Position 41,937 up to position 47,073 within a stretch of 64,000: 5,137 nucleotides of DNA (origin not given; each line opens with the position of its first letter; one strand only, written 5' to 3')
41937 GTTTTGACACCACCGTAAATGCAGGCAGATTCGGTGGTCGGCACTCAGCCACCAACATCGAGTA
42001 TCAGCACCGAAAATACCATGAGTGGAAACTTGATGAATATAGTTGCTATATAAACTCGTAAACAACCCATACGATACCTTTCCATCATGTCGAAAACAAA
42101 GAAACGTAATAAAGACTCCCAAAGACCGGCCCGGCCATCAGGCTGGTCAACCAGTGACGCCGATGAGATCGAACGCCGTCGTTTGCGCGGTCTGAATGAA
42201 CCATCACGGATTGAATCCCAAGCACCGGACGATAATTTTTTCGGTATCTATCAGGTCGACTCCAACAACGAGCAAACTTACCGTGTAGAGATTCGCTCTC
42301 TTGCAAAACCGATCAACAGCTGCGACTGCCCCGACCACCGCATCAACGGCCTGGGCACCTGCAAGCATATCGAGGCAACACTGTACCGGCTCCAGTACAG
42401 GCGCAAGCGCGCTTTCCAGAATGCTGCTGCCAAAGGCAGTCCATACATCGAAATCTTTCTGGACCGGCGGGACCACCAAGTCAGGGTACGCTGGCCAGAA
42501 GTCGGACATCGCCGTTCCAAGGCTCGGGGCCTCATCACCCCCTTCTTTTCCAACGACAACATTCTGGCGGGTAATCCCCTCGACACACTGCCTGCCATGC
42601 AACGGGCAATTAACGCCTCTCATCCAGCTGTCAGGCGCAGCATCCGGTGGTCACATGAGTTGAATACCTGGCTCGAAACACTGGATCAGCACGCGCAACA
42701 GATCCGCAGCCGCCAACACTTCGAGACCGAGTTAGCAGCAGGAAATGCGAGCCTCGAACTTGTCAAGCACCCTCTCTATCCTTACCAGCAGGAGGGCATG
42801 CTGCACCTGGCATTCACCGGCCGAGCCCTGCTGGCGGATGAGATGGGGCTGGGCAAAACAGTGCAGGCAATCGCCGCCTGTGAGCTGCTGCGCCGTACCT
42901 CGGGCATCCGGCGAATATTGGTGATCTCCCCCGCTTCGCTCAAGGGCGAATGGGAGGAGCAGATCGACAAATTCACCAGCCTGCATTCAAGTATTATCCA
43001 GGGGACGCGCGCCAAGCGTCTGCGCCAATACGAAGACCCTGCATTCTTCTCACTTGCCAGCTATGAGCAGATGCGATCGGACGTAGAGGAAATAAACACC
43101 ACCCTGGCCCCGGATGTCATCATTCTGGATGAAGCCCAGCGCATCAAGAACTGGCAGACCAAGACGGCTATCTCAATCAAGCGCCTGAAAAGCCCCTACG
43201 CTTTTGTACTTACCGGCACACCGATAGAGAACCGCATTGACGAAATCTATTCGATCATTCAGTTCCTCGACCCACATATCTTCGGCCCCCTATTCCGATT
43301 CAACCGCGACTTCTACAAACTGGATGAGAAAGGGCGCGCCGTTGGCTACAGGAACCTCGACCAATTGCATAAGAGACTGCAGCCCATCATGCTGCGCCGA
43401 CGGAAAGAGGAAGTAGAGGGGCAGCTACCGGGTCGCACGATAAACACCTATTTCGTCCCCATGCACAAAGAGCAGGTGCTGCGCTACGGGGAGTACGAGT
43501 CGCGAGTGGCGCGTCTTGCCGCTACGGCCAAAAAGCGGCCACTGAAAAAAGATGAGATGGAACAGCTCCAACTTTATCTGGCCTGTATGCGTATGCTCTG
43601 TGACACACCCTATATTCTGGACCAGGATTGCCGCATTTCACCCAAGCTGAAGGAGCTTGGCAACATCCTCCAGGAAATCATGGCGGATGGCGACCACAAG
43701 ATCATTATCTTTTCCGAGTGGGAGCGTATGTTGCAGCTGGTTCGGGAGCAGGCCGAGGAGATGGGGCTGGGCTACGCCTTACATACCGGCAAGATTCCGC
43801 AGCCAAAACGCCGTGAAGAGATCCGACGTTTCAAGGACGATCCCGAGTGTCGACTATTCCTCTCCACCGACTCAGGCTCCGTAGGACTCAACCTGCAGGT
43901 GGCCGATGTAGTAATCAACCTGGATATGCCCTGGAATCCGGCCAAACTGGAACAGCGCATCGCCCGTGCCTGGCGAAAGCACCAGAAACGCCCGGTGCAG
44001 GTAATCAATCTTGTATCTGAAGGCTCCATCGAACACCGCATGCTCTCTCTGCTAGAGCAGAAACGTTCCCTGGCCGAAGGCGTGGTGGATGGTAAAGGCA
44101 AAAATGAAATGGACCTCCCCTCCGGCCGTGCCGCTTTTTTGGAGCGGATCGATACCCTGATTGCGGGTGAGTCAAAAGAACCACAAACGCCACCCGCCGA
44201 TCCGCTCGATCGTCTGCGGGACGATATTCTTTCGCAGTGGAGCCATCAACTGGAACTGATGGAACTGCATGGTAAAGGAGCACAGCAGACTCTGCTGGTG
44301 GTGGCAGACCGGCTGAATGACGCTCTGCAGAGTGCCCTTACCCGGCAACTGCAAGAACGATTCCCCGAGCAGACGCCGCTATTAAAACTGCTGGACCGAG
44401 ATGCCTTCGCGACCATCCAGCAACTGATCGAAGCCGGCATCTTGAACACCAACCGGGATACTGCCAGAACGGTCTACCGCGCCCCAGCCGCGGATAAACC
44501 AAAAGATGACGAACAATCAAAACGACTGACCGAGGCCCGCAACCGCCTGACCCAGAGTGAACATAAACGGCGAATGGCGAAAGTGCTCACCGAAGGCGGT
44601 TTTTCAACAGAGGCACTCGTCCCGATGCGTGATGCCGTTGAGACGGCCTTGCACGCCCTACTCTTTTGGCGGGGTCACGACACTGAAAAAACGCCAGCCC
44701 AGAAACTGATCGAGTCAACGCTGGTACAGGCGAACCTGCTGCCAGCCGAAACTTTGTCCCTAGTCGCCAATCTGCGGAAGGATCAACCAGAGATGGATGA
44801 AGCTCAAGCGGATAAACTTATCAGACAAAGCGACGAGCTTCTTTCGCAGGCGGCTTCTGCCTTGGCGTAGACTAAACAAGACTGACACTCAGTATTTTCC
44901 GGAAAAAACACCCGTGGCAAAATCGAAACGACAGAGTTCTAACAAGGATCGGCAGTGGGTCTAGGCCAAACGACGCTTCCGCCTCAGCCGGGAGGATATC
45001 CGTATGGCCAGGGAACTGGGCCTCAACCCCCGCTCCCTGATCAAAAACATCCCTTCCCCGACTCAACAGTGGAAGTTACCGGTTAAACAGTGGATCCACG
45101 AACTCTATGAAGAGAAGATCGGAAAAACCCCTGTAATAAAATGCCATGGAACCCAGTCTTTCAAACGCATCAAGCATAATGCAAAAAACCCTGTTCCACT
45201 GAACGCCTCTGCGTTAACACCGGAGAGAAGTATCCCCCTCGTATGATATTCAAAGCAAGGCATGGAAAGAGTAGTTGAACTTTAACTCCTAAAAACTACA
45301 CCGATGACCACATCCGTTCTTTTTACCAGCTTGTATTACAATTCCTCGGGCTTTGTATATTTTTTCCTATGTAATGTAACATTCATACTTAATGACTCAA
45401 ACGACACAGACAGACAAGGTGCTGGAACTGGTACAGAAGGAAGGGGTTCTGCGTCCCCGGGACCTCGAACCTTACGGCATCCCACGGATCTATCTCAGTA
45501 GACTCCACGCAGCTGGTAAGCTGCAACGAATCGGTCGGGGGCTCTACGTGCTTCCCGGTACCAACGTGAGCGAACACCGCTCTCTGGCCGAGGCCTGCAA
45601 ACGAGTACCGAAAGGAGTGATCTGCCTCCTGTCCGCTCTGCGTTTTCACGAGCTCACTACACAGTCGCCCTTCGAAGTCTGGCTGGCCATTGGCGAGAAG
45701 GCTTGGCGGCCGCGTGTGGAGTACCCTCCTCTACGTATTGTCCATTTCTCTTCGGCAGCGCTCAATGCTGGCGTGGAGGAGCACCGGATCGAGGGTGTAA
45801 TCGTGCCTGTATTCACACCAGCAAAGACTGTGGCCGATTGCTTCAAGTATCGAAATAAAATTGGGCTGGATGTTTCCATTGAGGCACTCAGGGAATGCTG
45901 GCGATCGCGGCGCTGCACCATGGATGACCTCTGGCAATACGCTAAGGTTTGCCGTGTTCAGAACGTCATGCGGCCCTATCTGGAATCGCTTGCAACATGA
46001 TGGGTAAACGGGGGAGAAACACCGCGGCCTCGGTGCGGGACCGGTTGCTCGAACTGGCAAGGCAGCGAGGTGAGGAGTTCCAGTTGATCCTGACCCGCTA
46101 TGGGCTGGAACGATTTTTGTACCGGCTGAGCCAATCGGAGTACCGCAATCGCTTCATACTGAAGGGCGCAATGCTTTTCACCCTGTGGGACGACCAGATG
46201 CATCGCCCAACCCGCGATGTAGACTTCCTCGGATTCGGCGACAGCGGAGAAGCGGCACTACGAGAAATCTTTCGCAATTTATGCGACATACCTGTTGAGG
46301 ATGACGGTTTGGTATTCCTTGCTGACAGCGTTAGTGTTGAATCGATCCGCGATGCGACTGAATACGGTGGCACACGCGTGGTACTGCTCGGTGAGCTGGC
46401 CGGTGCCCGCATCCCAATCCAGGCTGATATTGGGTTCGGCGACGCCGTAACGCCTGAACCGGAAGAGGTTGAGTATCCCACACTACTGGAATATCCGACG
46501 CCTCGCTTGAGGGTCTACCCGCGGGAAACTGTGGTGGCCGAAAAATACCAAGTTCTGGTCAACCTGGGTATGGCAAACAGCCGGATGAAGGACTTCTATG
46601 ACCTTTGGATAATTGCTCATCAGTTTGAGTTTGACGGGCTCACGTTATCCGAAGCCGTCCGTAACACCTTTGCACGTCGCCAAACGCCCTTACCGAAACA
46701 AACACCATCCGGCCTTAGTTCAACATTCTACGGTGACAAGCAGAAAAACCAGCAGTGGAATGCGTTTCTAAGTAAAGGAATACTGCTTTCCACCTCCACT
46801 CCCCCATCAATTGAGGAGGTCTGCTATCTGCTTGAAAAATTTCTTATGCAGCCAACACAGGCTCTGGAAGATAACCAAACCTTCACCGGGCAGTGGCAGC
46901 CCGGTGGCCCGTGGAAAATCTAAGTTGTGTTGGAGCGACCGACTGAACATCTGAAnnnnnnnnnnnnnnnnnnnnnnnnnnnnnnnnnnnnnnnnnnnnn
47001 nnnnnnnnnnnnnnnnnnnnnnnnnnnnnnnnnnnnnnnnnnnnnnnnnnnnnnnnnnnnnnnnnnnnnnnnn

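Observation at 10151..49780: Two sibling elements stacked in tRNA-Cys with a readable chronology and no integrase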

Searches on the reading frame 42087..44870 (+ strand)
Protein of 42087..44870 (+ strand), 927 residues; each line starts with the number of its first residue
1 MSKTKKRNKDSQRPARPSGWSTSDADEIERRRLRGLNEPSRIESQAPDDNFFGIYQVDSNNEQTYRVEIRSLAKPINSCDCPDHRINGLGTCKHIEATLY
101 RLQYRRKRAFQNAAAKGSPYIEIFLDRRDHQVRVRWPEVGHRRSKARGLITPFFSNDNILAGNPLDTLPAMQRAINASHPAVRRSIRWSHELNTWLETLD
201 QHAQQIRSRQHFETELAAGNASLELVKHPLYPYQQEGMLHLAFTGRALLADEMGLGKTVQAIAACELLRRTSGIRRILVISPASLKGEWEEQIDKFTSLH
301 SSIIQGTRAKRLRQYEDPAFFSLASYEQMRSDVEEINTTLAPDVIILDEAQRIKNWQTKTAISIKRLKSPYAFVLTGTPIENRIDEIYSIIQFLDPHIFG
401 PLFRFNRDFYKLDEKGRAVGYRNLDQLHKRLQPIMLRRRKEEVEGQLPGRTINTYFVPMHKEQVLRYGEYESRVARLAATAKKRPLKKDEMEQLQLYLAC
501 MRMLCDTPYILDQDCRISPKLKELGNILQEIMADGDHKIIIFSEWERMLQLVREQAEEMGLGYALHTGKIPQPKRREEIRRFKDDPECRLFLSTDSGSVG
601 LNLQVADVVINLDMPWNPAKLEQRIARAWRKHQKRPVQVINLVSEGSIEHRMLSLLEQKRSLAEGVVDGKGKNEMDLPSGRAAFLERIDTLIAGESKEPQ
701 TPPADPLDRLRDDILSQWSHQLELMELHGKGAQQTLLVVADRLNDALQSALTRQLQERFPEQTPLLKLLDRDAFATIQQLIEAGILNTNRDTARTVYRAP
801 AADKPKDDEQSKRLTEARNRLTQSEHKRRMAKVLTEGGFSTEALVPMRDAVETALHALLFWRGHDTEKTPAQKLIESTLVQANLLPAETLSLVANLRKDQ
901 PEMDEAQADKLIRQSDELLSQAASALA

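Call 6: search_protein_families(library=pfam, proteins=[window:42087-44870:+], max_evalue=0.01)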
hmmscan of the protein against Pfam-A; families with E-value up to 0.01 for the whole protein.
window:42087-44870:+ (927 aa): 8 families
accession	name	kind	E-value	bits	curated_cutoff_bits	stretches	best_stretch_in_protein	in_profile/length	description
PF00176.29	SNF2-rel_dom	-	1.2e-46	159.6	24.9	1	247-508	20-288/290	SNF2-related domain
PF00271.37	Helicase_C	-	8.5e-24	84.4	23.5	1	526-631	8-109/110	Helicase conserved C-terminal domain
PF04851.21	ResIII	-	1.4e-09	38.5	22.5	1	229-380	3-163/164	Type III restriction enzyme, res subunit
PF00270.35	DEAD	-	5.4e-05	23.4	26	1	232-382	2-162/167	DEAD/DEAH box helicase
PF13173.12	AAA_14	-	0.0022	18.4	27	1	316-378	38-98/129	AAA domain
PF13401.12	AAA_22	-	0.0042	17.8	27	0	313-379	64-124/130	AAA domain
PF02562.22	PhoH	-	0.0042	17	27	0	252-379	27-155/205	PhoH-like protein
PF18766.7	SWI2_SNF2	-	0.0068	16.5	26.7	0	254-383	28-159/221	SWI2/SNF2 ATPase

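Call 31: search_protein_families(library=padloc, proteins=[window:42087-44870:+], max_evalue=0.001)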
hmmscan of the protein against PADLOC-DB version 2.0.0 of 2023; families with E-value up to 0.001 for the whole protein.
window:42087-44870:+ (927 aa): 45 families (the best 25 are shown)
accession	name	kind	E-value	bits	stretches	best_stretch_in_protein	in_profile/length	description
PDLC00633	ZorD1|ZorD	-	2.3e-68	229.1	1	196-667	410-885/908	"SWI2/SNF2 helicase, Mrr-like nuclease"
PDLC02842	DpdE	-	1.3e-65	219.8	1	230-667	702-1151/1176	DpdE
PDLC02850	DpdE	-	6.2e-62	207.9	1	242-670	821-1245/1282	DpdE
PDLC00631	ZorD1|ZorD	-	9.8e-57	190.5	1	229-666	441-909/1071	"SWI2/SNF2 helicase, Mrr-like nuclease"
PDLC00632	ZorD1|ZorD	-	3.1e-56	189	2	321-672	718-1085/1101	"SWI2/SNF2 helicase, Mrr-like nuclease"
PDLC02845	DpdE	-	3.9e-56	188.6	1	228-682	842-1289/1293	DpdE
PDLC00629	ZorD1|ZorD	-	5.1e-52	175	1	221-676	474-964/1012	"SWI2/SNF2 helicase, Mrr-like nuclease"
PDLC02849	DpdE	-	1.2e-50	170.6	1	225-666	396-832/857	DpdE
PDLC00634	ZorD1|ZorD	-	3.6e-50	168.7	2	321-667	614-969/1208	"SWI2/SNF2 helicase, Mrr-like nuclease"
PDLC02619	DrmD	-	1.4e-43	147.2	2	244-443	50-248/872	DrmD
PDLC02851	DpdE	-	7.5e-43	144.5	1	230-672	598-1040/1055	DpdE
PDLC02500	BrxHI|BrxHII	-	4.4e-41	139.3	2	526-661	470-603/933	BrxHI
PDLC00628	ZorD1|ZorD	-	1.5e-38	130.2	1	221-641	507-941/1171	"SWI2/SNF2 helicase, Mrr-like nuclease"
PDLC02623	DrmD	-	8.2e-38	127.8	2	512-659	504-652/1040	DrmD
PDLC02848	DpdE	-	3.2e-35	119.3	1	242-556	373-683/856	DpdE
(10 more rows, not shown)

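Call 90: search_protein_families(library=ncbifam, proteins=[window:42087-44870:+], max_evalue=0.001)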
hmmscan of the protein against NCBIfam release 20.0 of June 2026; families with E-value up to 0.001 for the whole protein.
window:42087-44870:+ (927 aa): 16 families
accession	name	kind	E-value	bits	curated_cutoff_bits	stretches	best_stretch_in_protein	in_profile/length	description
NF053675.1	pilus_reg_Snf2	equivalog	4.1e-78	263.5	1100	1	227-671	582-1012/1029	pilus expression-regulating Snf2 family helicase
NF058637.1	helic_SCO1167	equivalog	2.7e-71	240.9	1200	1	225-669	465-912/932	SCO1167/SCO6262 family helicase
NF038318.1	DISARM_DrmD_b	equivalog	4.2e-43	147.6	950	2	244-443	47-245/868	DISARM system SNF2-like helicase DrmD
NF041790.1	anti-phage_ZorD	equivalog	4.3e-41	140.8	1500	2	320-639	705-1032/1035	type I Zorya anti-phage system protein ZorD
NF038317.1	DISARM_DrmD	equivalog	1.3e-33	116.5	610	2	509-756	479-731/1021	DISARM system SNF2-like helicase DrmD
NF041062.1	DpdE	equivalog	1.4e-32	112.6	500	2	511-656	519-669/1048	protein DpdE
NF042964.1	phospholipD_antiphage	equivalog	6e-28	97.7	1100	2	504-658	652-817/895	phospholipase D-like domain-containing anti-phage protein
NF003426.0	PRK04914.1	equivalog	4.8e-20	71.4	576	2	201-407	130-344/959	RNA polymerase-associated protein RapA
NF008394.0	PRK11192.1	equivalog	2.6e-09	36.4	507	1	527-635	237-345/441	ATP-dependent RNA helicase SrmB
NF053711.1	RNA_heli_RhlE1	exception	5.7e-06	25.3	750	1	537-649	245-354/434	RNA helicase RhlE1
NF008744.0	PRK11776.1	equivalog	6.8e-06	24.9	524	1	522-635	231-340/460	ATP-dependent RNA helicase DbpA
NF002340.1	PRK01297.1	equivalog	1.3e-05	24.2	564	1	527-631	239-343/372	ATP-dependent RNA helicase RhlB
TIGR04121.1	DEXH_lig_assoc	equivalog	1.6e-05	22.8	850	1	544-649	260-362/804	ligase-associated DNA damage response DEXH box helicase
NF053636.1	DDHlcsCsdAPsy1082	equivalog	2.8e-05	22.9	890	1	526-644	232-348/512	DEAD/DEAH box helicase CsdA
NF010337.0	PRK13766.1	equivalog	5.1e-05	21.6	610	1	518-647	347-481/781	Hef nuclease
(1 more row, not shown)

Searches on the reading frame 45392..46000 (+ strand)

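Call 6: search_protein_families(library=pfam, proteins=[window:45392-46000:+], max_evalue=0.01)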
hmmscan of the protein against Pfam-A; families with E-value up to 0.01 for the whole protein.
window:45392-46000:+ (202 aa): 2 families
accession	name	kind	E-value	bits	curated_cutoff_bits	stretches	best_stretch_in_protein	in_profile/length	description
PF13338.12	AbiEi_4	-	4.5e-13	49.5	25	1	9-55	2-49/49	Transcriptional regulator, AbiEi antitoxin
PF17194.10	AbiEi_3_N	-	0.00048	20.6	26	1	19-83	17-82/93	Transcriptional regulator, AbiEi antitoxin N-terminal domain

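Call 31: search_protein_families(library=padloc, proteins=[window:45392-46000:+], max_evalue=0.001)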
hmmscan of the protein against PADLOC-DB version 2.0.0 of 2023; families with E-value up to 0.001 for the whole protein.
window:45392-46000:+ (202 aa): 28 families (the best 25 are shown)
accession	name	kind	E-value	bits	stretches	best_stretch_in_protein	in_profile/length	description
PDLC02265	AbiEi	-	6e-93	308.1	1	5-200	2-197/198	AbiEi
PDLC02283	AbiEi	-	1.1e-92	307.3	1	2-200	2-200/201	AbiEi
PDLC02225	AbiEi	-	3.9e-67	223.8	1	3-201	3-195/198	AbiEi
PDLC02263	AbiEi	-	1.8e-34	117.6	1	8-200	51-244/244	AbiEi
PDLC02275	AbiEi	-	4.9e-33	112.7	1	13-200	6-183/184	AbiEi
PDLC02239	AbiEi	-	4.1e-32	109.5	1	29-200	21-193/195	AbiEi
PDLC02245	AbiEi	-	7.4e-27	92.3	1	12-200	5-193/194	AbiEi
PDLC02248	AbiEi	-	2.1e-22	77.8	1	13-196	11-193/198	AbiEi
PDLC02254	AbiEi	-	3.1e-22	77.2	1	11-201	9-196/197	AbiEi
PDLC02228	AbiEi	-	2.1e-17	61.2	1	8-174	28-182/216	AbiEi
PDLC02267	AbiEi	-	8.3e-17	59.4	1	34-194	40-192/252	AbiEi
PDLC02249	AbiEi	-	8.5e-14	49.7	1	9-185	7-174/184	AbiEi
PDLC02260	AbiEi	-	2.6e-10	38.2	1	9-108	6-107/131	AbiEi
PDLC02276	AbiEi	-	3e-10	38.1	1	35-153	37-159/270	AbiEi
PDLC02238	AbiEi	-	2.3e-09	35.3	1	40-178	23-154/180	AbiEi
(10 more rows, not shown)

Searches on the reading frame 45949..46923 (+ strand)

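Call 6: search_protein_families(library=pfam, proteins=[window:45949-46923:+], max_evalue=0.01)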
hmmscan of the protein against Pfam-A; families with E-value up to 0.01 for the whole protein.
window:45949-46923:+ (324 aa): 1 family
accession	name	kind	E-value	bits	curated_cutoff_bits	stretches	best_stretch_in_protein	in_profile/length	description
PF08843.17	AbiEii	-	1.6e-48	166.2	22.5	1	55-283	1-229/238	Nucleotidyl transferase AbiEii toxin, Type IV TA system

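Call 31: search_protein_families(library=padloc, proteins=[window:45949-46923:+], max_evalue=0.001)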
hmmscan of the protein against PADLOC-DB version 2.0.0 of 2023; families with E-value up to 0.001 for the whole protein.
window:45949-46923:+ (324 aa): 16 families
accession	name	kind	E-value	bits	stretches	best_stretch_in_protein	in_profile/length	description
PDLC02312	AbiEii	-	6.8e-124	410.8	1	18-323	1-298/299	AbiEii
PDLC02288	AbiEii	-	2.7e-99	329.8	1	19-308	8-276/294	AbiEii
PDLC02291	AbiEii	-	3.7e-35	119.7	1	20-257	10-233/310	AbiEii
PDLC02319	AbiEii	-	1.3e-34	118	1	55-276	5-215/241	AbiEii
PDLC02326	AbiEii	-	3.2e-28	96.4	1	25-159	3-131/133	AbiEii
PDLC02320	AbiEii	-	9.2e-18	62.6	1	160-274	1-117/147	AbiEii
PDLC02314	AbiEii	-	5.3e-15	53.5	1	25-251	9-231/290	AbiEii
PDLC02304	AbiEii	-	7.3e-12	43.8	1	31-299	5-255/260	AbiEii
PDLC02310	AbiEii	-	5.8e-11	40.3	1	39-231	12-200/265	AbiEii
PDLC02311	AbiEii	-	5.9e-11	40.6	1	42-318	16-276/283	AbiEii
PDLC02300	AbiEii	-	6.4e-10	36.9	1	51-273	23-231/259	AbiEii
PDLC02329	AbiEii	-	2.3e-08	31.7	1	24-323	12-293/294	AbiEii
PDLC02306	AbiEii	-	2.9e-06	25.1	0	183-232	164-214/280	AbiEii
PDLC02308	AbiEii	-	4.6e-06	24.5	0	53-101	15-62/279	AbiEii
PDLC02309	AbiEii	-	2.2e-05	21.8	1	51-240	77-266/410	AbiEii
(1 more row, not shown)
